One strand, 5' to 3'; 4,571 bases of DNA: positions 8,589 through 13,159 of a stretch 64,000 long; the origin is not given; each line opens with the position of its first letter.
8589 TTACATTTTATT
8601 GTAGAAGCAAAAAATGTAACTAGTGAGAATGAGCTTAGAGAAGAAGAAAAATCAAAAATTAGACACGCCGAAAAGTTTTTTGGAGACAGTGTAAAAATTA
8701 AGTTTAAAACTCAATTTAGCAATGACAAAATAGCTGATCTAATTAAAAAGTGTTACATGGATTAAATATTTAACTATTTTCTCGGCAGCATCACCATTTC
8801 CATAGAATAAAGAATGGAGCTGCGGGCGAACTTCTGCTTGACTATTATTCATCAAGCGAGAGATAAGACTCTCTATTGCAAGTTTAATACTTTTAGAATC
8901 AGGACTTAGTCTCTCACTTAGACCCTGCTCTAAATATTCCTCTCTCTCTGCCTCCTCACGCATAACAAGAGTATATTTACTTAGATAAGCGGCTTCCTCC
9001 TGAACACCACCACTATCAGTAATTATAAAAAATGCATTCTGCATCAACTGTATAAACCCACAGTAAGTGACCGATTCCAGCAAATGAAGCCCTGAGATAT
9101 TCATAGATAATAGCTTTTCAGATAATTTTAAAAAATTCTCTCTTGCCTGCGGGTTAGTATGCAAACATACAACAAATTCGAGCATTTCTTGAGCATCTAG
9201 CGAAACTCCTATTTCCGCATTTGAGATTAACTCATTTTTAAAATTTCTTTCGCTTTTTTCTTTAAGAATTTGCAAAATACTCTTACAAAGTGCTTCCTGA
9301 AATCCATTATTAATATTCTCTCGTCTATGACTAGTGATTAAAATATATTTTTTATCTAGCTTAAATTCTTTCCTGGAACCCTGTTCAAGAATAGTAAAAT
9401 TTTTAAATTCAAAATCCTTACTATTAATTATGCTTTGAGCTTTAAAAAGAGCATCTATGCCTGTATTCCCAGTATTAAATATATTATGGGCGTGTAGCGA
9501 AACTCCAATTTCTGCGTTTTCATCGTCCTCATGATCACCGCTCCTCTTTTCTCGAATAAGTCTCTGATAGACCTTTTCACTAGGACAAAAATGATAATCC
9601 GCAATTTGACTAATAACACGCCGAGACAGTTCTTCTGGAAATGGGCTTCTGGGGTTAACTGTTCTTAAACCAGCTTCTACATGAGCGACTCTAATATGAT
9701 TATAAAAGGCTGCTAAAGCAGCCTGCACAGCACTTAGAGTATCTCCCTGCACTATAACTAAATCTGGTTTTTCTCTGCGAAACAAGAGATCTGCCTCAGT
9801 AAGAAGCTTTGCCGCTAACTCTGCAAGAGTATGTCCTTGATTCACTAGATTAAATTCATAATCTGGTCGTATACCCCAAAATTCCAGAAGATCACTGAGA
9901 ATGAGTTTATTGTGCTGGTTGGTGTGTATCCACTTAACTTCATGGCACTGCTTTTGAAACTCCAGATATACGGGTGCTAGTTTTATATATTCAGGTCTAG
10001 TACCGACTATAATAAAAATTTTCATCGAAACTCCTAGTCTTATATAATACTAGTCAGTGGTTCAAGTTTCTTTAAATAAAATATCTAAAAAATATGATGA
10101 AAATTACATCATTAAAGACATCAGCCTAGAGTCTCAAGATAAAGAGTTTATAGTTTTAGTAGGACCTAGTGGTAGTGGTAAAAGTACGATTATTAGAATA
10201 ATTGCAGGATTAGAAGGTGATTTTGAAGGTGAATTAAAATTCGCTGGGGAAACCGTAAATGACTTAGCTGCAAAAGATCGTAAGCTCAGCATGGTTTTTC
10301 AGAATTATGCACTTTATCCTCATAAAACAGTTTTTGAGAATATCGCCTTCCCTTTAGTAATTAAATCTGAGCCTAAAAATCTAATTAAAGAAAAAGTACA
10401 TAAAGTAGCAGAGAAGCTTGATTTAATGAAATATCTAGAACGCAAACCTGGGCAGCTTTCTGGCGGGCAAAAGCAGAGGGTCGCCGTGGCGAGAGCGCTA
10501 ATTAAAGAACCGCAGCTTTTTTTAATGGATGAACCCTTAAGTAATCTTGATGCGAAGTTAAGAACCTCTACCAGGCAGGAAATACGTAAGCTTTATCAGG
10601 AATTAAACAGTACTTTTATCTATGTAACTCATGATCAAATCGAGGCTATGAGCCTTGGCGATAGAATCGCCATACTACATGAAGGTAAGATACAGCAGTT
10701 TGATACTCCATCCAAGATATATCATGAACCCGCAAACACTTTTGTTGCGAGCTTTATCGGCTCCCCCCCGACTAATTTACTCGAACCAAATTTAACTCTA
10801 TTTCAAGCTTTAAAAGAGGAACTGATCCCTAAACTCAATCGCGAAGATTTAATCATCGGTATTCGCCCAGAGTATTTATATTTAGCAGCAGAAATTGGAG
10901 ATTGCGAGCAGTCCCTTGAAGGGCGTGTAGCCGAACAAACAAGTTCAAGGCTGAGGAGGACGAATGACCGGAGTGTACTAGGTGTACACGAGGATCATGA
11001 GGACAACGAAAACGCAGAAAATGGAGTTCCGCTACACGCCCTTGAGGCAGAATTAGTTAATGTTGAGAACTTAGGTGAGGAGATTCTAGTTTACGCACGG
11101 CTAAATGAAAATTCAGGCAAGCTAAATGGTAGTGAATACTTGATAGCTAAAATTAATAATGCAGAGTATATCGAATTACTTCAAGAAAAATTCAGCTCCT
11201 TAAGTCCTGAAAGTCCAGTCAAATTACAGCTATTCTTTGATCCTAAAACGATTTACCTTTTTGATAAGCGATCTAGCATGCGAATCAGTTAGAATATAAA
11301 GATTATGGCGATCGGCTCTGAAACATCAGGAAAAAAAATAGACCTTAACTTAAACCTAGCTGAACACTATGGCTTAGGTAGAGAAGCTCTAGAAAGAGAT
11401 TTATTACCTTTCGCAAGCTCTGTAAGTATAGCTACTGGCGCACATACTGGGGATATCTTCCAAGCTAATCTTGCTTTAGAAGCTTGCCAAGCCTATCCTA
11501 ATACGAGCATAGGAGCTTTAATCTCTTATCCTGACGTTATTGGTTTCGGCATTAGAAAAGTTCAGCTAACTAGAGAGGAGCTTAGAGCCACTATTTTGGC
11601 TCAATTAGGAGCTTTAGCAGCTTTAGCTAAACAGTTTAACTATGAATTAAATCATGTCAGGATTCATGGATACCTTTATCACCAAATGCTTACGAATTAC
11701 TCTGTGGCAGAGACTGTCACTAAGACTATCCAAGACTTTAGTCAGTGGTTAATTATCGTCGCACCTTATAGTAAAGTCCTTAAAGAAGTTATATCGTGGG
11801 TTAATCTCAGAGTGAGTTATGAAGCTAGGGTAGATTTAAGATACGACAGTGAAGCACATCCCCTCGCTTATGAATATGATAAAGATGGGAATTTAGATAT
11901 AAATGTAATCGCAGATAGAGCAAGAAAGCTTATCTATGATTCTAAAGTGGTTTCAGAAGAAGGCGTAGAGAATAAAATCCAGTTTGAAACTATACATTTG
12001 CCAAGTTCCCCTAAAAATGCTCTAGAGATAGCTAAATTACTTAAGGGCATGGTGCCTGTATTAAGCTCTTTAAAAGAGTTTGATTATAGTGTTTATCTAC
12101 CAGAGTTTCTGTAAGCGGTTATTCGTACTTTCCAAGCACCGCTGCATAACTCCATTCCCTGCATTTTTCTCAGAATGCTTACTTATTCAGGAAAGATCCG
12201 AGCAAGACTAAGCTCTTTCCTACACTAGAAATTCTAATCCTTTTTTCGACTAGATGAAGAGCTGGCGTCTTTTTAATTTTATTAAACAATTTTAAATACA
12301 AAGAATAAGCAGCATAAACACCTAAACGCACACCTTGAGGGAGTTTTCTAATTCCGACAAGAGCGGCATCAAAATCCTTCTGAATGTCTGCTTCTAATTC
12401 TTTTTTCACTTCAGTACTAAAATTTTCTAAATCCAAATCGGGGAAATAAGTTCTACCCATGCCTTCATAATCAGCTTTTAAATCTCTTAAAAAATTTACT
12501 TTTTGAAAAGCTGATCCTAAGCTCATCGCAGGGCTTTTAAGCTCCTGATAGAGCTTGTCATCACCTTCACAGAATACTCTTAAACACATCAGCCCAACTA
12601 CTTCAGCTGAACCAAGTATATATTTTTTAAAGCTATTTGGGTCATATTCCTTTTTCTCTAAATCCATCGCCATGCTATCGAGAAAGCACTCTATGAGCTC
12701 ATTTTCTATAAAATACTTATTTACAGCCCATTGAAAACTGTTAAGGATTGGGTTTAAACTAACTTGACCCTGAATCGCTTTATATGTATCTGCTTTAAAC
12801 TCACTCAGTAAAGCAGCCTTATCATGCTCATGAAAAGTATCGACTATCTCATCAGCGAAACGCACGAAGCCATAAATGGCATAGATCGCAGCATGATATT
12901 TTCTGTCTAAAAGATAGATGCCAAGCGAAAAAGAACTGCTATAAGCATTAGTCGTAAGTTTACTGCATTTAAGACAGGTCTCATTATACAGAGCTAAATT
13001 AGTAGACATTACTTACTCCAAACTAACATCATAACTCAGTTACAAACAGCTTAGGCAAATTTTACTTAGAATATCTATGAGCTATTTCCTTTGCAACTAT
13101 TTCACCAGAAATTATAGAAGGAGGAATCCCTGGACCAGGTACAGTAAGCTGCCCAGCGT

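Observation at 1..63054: Dense family of miniature palindromic elements sharing the 21-nt core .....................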

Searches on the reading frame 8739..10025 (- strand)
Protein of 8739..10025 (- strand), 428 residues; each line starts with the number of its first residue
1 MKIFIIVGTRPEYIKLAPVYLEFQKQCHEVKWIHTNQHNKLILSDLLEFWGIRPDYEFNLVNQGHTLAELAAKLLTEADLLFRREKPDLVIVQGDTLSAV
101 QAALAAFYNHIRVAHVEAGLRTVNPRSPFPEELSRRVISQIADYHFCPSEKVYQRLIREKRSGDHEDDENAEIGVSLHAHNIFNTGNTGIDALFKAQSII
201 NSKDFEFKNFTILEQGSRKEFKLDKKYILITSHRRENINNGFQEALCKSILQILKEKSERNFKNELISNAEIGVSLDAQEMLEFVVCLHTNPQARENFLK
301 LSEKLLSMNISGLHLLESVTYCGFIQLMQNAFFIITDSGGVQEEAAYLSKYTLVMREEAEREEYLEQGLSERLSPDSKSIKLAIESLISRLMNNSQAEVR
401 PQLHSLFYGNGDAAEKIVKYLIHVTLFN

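Call 32: search_protein_families(library=pfam, proteins=[window:8739-10025:-])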
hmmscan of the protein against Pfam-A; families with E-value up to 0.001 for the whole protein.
window:8739-10025:- (428 aa): 2 families
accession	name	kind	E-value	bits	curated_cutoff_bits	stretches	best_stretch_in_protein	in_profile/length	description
PF02350.25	Epimerase_2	-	6.8e-80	269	30.6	2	28-256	9-213/347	UDP-N-acetylglucosamine 2-epimerase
PF13439.12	Glyco_transf_4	-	0.0004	20.9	28.5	1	23-158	15-150/170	Glycosyltransferase Family 4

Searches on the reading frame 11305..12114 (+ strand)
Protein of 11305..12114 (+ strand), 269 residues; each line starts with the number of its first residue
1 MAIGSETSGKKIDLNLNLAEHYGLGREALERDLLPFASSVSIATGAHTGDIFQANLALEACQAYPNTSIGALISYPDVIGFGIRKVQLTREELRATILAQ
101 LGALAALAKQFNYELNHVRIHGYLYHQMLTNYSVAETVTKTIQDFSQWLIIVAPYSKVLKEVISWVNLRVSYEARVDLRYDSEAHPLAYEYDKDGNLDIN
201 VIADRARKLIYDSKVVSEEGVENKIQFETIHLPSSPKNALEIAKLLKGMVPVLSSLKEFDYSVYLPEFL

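Call 51: search_protein_families(library=pfam, max_evalue=0.000001, proteins=[window:11305-12114:+])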
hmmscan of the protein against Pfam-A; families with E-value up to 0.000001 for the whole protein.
window:11305-12114:+ (269 aa): 1 family
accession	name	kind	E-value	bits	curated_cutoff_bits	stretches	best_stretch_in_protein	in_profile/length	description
PF03746.21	LamB_YcsF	-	3.7e-42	145.1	22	1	12-247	1-235/239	LamB/YcsF family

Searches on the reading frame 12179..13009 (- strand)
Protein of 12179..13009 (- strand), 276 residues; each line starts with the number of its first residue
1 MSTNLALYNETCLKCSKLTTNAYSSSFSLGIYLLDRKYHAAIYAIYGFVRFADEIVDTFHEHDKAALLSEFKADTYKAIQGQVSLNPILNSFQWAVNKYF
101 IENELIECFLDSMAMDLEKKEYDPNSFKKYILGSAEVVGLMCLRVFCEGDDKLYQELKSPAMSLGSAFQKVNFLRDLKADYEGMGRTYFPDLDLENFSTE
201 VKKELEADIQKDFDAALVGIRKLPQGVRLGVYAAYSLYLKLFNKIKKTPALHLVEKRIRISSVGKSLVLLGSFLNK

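Call 51: search_protein_families(library=pfam, max_evalue=0.000001, proteins=[window:12179-13009:-])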
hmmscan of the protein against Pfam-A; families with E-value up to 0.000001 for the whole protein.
window:12179-13009:- (276 aa): 1 family
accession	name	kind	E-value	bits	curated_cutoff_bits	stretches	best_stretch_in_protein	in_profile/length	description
PF00494.24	SQS_PSY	-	1.2e-43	150.2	26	1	21-261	2-260/263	Squalene/phytoene synthase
